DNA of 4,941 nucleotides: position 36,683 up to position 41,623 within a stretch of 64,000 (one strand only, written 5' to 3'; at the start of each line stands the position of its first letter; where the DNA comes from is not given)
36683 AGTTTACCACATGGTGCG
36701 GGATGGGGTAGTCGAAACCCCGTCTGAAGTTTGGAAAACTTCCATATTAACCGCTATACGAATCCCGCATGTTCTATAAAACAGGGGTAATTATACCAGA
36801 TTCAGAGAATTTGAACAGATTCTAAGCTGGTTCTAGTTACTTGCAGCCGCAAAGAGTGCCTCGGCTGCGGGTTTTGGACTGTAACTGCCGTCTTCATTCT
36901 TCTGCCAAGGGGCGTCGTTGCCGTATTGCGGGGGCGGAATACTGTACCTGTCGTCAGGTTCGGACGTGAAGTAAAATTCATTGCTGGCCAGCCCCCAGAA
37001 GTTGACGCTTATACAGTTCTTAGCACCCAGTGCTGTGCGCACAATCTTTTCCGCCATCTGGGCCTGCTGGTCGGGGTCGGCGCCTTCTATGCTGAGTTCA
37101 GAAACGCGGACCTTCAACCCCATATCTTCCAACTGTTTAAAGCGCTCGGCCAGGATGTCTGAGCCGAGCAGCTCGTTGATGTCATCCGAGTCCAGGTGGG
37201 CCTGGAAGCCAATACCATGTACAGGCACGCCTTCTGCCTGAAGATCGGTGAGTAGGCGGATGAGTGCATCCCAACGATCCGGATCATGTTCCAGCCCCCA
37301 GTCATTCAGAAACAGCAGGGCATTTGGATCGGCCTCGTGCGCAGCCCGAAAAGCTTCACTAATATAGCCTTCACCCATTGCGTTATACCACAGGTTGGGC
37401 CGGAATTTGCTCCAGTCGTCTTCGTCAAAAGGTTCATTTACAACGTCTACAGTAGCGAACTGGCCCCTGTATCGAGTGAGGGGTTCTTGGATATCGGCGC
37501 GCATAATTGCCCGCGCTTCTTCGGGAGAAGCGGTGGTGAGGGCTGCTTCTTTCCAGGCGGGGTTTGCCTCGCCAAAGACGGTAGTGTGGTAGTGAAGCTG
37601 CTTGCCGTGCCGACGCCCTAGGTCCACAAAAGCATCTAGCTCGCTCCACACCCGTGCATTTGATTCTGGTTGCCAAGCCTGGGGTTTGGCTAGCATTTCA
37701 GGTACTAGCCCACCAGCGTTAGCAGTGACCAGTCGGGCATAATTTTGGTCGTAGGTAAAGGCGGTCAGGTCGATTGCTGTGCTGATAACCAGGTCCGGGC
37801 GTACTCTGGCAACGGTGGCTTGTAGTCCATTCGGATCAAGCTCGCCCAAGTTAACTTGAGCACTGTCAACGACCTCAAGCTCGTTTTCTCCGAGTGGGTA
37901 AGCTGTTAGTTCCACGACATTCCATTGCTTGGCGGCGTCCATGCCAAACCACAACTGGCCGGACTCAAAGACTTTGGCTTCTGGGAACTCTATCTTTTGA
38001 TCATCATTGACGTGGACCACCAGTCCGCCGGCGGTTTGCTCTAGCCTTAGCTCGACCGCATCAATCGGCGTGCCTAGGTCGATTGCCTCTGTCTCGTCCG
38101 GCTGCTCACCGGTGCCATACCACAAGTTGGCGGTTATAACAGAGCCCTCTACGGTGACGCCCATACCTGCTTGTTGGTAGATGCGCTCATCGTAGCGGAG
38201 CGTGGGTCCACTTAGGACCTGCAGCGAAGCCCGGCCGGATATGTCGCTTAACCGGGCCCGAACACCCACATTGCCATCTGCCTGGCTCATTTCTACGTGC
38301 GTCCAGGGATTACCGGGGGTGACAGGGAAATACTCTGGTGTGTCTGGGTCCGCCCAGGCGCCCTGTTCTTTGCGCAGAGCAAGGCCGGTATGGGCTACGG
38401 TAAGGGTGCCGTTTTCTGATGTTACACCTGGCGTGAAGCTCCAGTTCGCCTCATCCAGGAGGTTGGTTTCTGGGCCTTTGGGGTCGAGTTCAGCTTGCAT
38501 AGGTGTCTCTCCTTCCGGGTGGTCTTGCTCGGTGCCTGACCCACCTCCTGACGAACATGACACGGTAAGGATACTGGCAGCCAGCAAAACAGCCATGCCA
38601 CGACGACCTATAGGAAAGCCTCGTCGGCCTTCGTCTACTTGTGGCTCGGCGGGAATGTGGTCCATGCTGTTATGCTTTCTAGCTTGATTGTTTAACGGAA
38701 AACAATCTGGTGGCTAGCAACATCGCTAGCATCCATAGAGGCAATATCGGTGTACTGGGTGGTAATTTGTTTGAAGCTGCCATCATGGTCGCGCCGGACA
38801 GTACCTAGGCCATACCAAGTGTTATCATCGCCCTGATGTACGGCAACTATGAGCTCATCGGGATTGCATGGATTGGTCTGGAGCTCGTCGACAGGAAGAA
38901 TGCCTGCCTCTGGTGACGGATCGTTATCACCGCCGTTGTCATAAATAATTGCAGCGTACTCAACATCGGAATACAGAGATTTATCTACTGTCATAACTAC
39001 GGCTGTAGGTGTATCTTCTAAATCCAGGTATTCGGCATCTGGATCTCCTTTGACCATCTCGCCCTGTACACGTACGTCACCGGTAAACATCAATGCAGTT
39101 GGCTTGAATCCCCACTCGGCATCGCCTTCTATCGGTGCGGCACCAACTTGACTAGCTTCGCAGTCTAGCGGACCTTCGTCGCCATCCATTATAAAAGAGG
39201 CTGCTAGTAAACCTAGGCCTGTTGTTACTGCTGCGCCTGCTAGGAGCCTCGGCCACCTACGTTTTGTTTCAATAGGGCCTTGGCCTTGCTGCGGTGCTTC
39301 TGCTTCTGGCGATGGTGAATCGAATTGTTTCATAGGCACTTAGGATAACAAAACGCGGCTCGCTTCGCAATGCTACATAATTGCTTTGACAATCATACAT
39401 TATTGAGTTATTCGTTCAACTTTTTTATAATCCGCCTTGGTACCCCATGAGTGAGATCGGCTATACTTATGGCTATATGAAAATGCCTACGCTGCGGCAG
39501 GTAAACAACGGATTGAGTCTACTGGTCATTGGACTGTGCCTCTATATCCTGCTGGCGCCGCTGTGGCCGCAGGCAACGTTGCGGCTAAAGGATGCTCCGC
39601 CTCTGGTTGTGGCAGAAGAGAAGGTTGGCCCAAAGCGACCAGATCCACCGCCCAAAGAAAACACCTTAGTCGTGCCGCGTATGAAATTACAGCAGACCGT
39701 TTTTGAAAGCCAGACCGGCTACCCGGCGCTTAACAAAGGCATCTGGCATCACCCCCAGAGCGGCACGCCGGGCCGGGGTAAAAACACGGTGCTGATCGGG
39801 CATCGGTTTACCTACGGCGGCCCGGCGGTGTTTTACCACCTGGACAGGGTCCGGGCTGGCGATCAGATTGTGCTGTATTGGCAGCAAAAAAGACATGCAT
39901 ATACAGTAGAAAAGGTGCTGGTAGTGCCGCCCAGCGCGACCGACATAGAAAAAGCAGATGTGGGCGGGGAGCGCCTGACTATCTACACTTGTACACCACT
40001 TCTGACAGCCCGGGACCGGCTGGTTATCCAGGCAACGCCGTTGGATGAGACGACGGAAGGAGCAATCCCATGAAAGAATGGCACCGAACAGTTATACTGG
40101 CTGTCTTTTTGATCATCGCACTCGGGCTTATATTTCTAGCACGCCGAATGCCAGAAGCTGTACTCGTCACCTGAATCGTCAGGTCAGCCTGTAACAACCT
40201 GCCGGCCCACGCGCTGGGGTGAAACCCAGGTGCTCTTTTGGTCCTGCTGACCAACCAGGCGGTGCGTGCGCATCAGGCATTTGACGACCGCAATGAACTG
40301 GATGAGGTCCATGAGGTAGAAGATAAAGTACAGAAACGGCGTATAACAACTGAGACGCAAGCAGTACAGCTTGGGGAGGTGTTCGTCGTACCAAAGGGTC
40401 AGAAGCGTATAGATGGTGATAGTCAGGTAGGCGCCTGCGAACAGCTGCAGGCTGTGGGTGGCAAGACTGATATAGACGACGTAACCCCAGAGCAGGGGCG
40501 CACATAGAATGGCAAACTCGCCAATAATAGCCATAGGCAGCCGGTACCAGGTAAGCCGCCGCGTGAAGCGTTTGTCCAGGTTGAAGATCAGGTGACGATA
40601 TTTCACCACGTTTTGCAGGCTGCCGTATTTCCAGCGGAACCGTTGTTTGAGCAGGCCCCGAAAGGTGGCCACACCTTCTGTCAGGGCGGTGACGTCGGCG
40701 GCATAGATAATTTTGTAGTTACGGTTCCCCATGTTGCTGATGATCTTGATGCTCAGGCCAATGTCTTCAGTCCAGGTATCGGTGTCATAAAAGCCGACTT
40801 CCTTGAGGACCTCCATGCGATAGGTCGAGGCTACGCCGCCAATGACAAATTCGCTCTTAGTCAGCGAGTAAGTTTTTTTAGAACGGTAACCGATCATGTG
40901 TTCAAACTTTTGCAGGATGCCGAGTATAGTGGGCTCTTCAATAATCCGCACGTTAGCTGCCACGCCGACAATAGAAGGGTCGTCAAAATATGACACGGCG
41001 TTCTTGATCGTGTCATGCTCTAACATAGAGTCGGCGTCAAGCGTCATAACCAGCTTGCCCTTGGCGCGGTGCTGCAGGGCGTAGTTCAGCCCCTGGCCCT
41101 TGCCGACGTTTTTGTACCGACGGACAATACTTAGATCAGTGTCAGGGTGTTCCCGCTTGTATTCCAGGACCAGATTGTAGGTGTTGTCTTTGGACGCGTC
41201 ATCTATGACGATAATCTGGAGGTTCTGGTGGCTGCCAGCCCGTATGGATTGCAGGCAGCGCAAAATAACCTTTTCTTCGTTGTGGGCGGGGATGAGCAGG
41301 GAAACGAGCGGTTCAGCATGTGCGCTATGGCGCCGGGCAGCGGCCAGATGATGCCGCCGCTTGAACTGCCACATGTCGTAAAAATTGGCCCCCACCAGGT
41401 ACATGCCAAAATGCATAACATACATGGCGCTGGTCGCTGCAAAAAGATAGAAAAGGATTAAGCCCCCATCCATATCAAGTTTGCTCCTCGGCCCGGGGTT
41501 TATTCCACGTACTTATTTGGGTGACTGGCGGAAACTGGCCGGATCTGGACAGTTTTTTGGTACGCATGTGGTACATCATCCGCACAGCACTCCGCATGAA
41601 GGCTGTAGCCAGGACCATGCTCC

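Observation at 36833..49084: Cell-surface glycan locus: two sortase + processive-GT2 modules, a CE4-CBM deacetylase and two GH10 hydrolases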

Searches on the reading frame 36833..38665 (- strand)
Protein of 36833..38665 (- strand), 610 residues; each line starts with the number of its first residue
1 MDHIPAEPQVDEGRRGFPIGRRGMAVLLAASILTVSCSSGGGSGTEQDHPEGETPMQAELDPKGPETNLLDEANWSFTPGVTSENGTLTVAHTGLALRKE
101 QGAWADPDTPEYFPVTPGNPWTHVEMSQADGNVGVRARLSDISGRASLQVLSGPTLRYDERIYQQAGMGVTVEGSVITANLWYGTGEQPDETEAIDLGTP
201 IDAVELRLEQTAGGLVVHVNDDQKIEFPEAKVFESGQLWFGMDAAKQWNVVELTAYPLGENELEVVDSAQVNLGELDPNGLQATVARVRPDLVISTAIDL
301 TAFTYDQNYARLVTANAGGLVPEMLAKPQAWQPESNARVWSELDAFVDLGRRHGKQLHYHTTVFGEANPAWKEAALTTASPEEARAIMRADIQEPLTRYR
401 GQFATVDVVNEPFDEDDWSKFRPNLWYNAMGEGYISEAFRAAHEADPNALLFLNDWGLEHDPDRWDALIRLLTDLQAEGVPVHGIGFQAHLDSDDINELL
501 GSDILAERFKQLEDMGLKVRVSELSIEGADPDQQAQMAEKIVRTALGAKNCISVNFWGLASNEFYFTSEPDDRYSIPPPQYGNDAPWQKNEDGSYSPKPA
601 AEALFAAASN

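Call 3: search_protein_families(library=pfam, proteins=[window:36833-38665:-], max_evalue=0.01)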
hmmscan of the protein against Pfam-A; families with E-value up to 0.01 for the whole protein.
window:36833-38665:- (610 aa): 1 family
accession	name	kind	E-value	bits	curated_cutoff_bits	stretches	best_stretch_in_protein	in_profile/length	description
PF00331.26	Glyco_hydro_10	-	1.6e-55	189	22.1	1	293-568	12-286/311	Glycosyl hydrolase family 10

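Call 4: search_protein_families(library=ncbifam, proteins=[window:36833-38665:-], max_evalue=0.01)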
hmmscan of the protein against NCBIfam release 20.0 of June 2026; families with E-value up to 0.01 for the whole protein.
window:36833-38665:- (610 aa): 1 family
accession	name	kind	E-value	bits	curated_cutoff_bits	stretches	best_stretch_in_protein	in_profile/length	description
NF041944.1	Xylase_Ferestase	equivalog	6.9e-16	57.6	1200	1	307-494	24-223/694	bifunctional endo-1,4-beta-xylanase/feruloyl esterase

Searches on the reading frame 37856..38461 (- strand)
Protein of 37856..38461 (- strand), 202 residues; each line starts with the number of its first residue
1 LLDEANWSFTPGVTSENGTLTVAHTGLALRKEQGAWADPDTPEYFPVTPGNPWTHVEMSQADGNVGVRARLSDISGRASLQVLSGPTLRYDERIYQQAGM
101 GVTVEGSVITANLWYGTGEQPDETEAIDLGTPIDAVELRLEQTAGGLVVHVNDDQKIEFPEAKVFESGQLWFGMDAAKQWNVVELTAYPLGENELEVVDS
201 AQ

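Call 67: search_protein_families(library=pfam, proteins=[window:37856-38461:-], max_evalue=10)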
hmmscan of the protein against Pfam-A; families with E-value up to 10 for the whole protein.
seq(202 aa): 0 families

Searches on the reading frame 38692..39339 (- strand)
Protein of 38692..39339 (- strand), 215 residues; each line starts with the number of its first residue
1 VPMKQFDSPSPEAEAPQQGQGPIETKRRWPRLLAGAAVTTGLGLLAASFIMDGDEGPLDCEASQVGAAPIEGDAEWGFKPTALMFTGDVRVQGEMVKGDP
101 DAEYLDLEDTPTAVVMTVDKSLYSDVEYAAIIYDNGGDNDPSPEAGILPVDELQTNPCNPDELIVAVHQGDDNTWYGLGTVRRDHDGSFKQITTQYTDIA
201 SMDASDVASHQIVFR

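Call 3: search_protein_families(library=pfam, proteins=[window:38692-39339:-], max_evalue=0.01)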
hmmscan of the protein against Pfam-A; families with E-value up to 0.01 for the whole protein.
window:38692-39339:- (215 aa): 0 families

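Call 4: search_protein_families(library=ncbifam, proteins=[window:38692-39339:-], max_evalue=0.01)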
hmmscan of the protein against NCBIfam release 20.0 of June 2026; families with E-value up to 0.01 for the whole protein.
window:38692-39339:- (215 aa): 0 families

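Call 67: search_protein_families(library=pfam, proteins=[window:38692-39339:-], max_evalue=10)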
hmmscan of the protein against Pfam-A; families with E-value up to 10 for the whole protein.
window:38692-39339:- (215 aa): 0 families

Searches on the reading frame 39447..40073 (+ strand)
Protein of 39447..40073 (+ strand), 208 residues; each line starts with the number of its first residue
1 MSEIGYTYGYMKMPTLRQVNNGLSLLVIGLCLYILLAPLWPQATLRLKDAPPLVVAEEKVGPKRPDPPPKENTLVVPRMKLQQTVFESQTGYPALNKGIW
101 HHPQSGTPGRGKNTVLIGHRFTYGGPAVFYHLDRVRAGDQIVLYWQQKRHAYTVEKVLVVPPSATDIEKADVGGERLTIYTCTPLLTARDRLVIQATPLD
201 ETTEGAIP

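Call 3: search_protein_families(library=pfam, proteins=[window:39447-40073:+], max_evalue=0.01)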
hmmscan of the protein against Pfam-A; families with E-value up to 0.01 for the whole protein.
window:39447-40073:+ (208 aa): 1 family
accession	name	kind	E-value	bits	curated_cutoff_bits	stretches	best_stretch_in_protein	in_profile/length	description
PF04203.18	Sortase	-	7.1e-23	81.1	26.6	1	74-198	1-124/125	Sortase domain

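Call 4: search_protein_families(library=ncbifam, proteins=[window:39447-40073:+], max_evalue=0.01)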
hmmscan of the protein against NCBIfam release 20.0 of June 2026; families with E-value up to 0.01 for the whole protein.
window:39447-40073:+ (208 aa): 7 families
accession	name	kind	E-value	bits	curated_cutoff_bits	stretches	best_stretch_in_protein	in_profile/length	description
NF033745.1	class_C_sortase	subfamily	1.3e-17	64.3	160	1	73-196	95-218/220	class C sortase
NF033746.1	class_D_sortase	subfamily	7.6e-16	58.2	165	1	72-198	11-133/135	class D sortase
NF058671.1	sortase_SrtD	exception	1.3e-15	57.5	140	1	72-197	65-186/187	class D sortase, LPxTATN-specific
NF033747.1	class_E_sortase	subfamily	1.7e-15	57.5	160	1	58-197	58-204/211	class E sortase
TIGR01076.1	sortase_fam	subfamily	9.3e-15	54.6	39.35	1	75-195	4-124/136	sortase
NF033748.1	class_F_sortase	subfamily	1.6e-08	34.3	166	1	100-182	49-133/155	class F sortase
TIGR03784.1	marine_sortase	equivalog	1.2e-06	28.3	158.25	1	95-187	74-161/174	class GN sortase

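Call 40: find_related_loci(query=window:39447-40073:+, collection=metagenome_contigs, flank=8000)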
Query window:39447-40073:+ (208 aa) in metagenome_contigs; peptide patterns used: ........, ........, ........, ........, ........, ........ (x = any residue, [..] = any of these).
130 stretches matched a pattern; 22 encode a relative of the query (tblastn E <= 1e-3); 22 distinct loci.
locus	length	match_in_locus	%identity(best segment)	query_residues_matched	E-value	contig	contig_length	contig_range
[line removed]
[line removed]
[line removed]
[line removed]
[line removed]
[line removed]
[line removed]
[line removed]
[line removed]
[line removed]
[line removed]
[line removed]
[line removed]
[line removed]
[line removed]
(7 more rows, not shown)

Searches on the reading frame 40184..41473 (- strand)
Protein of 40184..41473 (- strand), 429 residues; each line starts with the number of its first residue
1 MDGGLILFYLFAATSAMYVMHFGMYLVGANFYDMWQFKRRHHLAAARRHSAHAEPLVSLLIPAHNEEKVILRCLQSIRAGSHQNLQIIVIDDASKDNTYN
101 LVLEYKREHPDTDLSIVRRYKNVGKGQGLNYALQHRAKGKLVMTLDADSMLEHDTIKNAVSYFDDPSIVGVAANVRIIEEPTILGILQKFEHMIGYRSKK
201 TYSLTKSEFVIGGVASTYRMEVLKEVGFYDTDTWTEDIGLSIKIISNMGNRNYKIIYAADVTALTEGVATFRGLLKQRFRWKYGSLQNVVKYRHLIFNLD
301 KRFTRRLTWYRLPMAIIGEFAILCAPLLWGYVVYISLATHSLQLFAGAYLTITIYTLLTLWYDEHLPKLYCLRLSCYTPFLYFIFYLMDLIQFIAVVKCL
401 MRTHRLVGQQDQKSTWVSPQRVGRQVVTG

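Call 3: search_protein_families(library=pfam, proteins=[window:40184-41473:-], max_evalue=0.01)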
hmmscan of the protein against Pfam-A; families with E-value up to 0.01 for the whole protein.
window:40184-41473:- (429 aa): 5 families
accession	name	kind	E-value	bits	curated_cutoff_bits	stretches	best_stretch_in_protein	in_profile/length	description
PF00535.33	Glycos_transf_2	-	2e-30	106.4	23.3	1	58-226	1-167/168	Glycosyl transferase family 2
PF13641.12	Glyco_tranf_2_3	-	1.7e-26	94.1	27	1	57-284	3-230/230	Glycosyltransferase like family 2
PF13632.12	Glyco_trans_2_3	-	1.7e-11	44.8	27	1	142-347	2-195/198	Glycosyl transferase family group 2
PF03142.21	Chitin_synth_2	-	1.2e-05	24.6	27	1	141-224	204-290/527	Chitin synthase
PF13704.12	Glyco_tranf_2_4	-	2.8e-05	25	27.5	1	64-155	1-88/98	Glycosyl transferase family 2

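Call 4: search_protein_families(library=ncbifam, proteins=[window:40184-41473:-], max_evalue=0.01)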
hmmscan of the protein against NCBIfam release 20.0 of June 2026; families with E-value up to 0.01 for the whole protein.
window:40184-41473:- (429 aa): 31 families (the best 25 are shown)
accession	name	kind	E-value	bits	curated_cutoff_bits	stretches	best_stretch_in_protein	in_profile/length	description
TIGR03937.1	PgaC_IcaA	equivalog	1.3e-49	169.2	422.3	1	17-421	7-406/407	poly-beta-1,6-N-acetyl-D-glucosamine synthase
TIGR03111.1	glyc2_xrt_Gpos1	hypoth_equivalog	1.2e-28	100.1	363.95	1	42-362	36-361/439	TIGR03111 family XrtG-associated glycosyltransferase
NF053846.1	glyco_with_XrtP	equivalog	7.6e-18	64.4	520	1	34-301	19-313/440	XrtP-associated glycosyltransferase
TIGR04242.1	nodulat_NodC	equivalog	4.7e-16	58.7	550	1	24-301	13-300/395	chitooligosaccharide synthase NodC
TIGR03965.1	mycofact_glyco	equivalog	1.3e-14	54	280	1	44-244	63-263/467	mycofactocin biosynthesis glycosyltransferase MftF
NF047683.1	TeichurnBiosyTuaG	equivalog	1.1e-13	51.5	400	1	53-165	4-113/252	teichuronic acid biosynthesis protein TuaG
TIGR04283.1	glyco_like_mftF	equivalog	1.7e-13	50.7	182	1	57-244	1-169/221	TIGR04283 family arsenosugar biosynthesis glycosyltransferase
NF050050.1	ProtGlycPglI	equivalog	8.5e-13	48.3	500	1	55-213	2-151/306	GalNAc(5)-diNAcBac-PP-undecaprenol beta-1,3-glucosyltransferase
NF007482.0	PRK10073.1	equivalog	8.6e-11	41.4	423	1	53-153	4-100/334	glycosyltransferase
NF053739.1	GlytfEpsEBac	equivalog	3.3e-10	39.4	450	1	55-166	1-110/265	glycosyltransferase EpsE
TIGR03030.1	CelA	equivalog_domain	6.6e-10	37.6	699.1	1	29-311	108-402/714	UDP-forming cellulose synthase catalytic subunit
TIGR03469.1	HpnB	hypoth_equivalog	2.6e-09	36.6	379.25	1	32-162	20-159/386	hopene-associated glycosyltransferase HpnB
NF038302.1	EPS_HpsE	equivalog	5.2e-09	35.5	300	1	59-170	5-118/307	hormogonium polysaccharide biosynthesis glycosyltransferase HpsE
NF041875.1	EPS_EpsD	equivalog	1.4e-08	34.5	370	1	57-244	1-189/325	exopolysaccharide biosynthesis glycosyltransferase EpsD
NF010496.0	PRK13915.1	equivalog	1.9e-08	33.7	262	1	45-150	21-128/307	glucosyl-3-phosphoglycerate synthase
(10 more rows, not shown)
